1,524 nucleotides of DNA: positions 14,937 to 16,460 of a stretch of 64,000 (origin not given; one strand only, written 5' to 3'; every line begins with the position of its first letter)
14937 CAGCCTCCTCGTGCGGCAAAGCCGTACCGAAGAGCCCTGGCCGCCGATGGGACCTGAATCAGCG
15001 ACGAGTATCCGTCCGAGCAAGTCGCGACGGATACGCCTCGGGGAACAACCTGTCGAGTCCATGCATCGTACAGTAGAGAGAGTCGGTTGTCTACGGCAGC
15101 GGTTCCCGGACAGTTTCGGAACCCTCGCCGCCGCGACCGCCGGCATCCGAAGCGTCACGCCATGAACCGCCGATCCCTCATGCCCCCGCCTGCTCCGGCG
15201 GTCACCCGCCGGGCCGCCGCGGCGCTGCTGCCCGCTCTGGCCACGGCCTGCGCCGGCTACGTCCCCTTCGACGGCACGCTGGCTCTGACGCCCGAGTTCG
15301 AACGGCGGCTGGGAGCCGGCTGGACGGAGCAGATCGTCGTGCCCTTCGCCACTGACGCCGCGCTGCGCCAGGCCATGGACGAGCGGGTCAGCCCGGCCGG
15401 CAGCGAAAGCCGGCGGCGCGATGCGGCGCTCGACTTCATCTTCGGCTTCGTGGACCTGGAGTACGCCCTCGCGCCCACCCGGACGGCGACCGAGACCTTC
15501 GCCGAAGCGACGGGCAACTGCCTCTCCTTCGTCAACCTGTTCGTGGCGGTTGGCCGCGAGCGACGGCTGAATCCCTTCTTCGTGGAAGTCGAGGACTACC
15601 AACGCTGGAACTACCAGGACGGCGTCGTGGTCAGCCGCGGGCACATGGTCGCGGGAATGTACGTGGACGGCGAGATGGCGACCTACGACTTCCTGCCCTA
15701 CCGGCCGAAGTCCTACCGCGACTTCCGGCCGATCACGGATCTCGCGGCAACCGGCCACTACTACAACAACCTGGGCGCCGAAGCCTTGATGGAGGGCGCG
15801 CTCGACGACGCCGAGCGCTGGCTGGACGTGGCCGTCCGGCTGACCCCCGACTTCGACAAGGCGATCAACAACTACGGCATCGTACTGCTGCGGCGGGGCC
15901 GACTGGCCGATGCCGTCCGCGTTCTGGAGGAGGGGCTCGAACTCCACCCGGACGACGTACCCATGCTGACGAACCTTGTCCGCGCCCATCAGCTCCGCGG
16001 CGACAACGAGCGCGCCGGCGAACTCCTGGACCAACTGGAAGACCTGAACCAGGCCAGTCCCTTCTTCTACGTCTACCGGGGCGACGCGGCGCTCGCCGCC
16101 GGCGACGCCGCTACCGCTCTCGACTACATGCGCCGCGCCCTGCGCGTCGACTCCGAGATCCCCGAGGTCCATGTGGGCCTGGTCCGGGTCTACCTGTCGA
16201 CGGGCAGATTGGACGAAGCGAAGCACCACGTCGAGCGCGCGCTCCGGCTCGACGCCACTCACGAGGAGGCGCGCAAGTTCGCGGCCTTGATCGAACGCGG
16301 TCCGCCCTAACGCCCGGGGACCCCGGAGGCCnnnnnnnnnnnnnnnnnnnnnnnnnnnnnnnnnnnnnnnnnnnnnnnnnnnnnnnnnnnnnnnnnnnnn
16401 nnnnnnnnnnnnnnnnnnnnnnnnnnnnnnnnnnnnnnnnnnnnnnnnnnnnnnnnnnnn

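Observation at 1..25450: A 25-kb exported-protein island built from recurring enzyme-TPR, FG-GAP and VWA modules, with no visible regulator, ATPase or inner-membrane component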

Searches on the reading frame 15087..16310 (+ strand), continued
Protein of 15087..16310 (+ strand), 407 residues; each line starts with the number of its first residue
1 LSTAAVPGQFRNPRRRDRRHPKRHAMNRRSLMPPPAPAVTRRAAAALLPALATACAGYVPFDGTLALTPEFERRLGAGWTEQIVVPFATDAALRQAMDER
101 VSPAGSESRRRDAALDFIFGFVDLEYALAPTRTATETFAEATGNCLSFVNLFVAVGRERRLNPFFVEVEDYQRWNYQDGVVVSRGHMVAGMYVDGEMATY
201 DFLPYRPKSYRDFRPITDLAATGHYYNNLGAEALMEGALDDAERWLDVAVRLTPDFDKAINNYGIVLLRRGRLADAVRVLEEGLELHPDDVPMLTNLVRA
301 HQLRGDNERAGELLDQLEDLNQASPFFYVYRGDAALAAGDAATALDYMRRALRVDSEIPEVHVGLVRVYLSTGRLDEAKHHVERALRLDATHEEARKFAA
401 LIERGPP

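Call 80: search_protein_families(library=pfam, proteins=[L047:15763-18015:+, L042:18028-19065:+, L042:19066-20280:+, L043:18748-20022:+, L044:3-1496:+, L058:16306-17925:+, L058:19470-20732:+, L066:5112-6425:-, L015:19213-21126:+, L042:17081-17929:+], max_evalue=0.0001)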
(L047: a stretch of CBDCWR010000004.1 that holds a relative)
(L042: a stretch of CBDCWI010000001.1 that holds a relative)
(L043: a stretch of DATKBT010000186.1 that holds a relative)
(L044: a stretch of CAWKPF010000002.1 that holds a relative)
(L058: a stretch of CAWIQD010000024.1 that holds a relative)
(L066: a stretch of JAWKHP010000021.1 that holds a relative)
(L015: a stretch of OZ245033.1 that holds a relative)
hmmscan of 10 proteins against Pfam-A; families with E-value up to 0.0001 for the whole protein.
L047:15763-18015:+ (750 aa): 3 families
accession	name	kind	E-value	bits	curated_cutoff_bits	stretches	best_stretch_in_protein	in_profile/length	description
PF00933.27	Glyco_hydro_3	-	5.2e-38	131.7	27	1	107-342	58-313/316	Glycosyl hydrolase family 3 N terminal domain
PF01915.27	Glyco_hydro_3_C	-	5.1e-31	108.7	31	1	379-637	1-200/200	Glycosyl hydrolase family 3 C-terminal domain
PF14310.12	Fn3-like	-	2.9e-14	53.4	25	1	669-734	2-69/71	Fibronectin type III-like domain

L042:18028-19065:+ (345 aa): 1 family
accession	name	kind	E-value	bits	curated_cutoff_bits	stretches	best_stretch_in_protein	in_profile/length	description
PF00903.31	Glyoxalase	-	6.6e-12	46.3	20.6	1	39-162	1-120/121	Glyoxalase/Bleomycin resistance protein/Dioxygenase superfamily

L042:19066-20280:+ (404 aa): 1 family
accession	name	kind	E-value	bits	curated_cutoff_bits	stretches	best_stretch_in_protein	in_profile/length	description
PF12146.15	Hydrolase_4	-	1.6e-06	28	27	1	331-377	186-232/239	Serine aminopeptidase, S33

L043:18748-20022:+ (424 aa): 0 families

L044:3-1496:+ (497 aa): 0 families

L058:16306-17925:+ (539 aa): 3 families
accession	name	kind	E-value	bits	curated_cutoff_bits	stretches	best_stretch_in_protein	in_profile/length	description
PF12072.13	RNase_Y_N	-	7.3e-45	153.3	32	1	28-224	6-201/201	RNase Y N-terminal region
PF01966.28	HD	-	3.7e-18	66.4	22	1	355-447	1-115/116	HD domain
PF00013.35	KH_1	-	7.5e-07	29.3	21.5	1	234-289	5-64/66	KH domain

L058:19470-20732:+ (420 aa): 1 family
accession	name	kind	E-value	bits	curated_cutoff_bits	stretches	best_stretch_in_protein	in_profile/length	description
PF07642.17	BBP2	-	9.3e-22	78.1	26.2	1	145-420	76-339/339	Putative beta-barrel porin-2, OmpL-like. bbp2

L066:5112-6425:- (437 aa): 1 family
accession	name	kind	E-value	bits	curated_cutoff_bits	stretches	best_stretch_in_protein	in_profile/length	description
PF13229.12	Beta_helix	-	2.9e-10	40.4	25.9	1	210-306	65-145/158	Right handed beta helix region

L015:19213-21126:+ (638 aa): 0 families

L042:17081-17929:+ (282 aa): 0 families

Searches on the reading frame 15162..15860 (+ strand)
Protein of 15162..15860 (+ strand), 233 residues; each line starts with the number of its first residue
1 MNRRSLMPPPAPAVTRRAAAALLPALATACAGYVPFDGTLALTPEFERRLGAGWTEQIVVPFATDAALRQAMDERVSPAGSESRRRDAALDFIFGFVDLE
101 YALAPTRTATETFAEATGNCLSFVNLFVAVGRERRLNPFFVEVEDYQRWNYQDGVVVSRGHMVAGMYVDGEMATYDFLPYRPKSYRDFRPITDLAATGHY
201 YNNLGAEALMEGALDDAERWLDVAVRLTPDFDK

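Call 20: search_protein_families(library=pfam, proteins=[window:15162-15860:+], max_evalue=10)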
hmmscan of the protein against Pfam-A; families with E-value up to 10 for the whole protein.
window:15162-15860:+ (233 aa): 3 families
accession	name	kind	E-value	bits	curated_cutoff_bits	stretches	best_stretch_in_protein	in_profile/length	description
PF07719.23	TPR_2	-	0.049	14.2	27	1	200-230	3-33/34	Tetratricopeptide repeat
PF01841.26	Transglut_core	-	0.13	13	23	1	101-133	35-67/108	Transglutaminase-like superfamily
PF16896.10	PGDH_C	-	0.26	11.7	25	1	53-119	65-124/155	Phosphogluconate dehydrogenase (decarboxylating) C-term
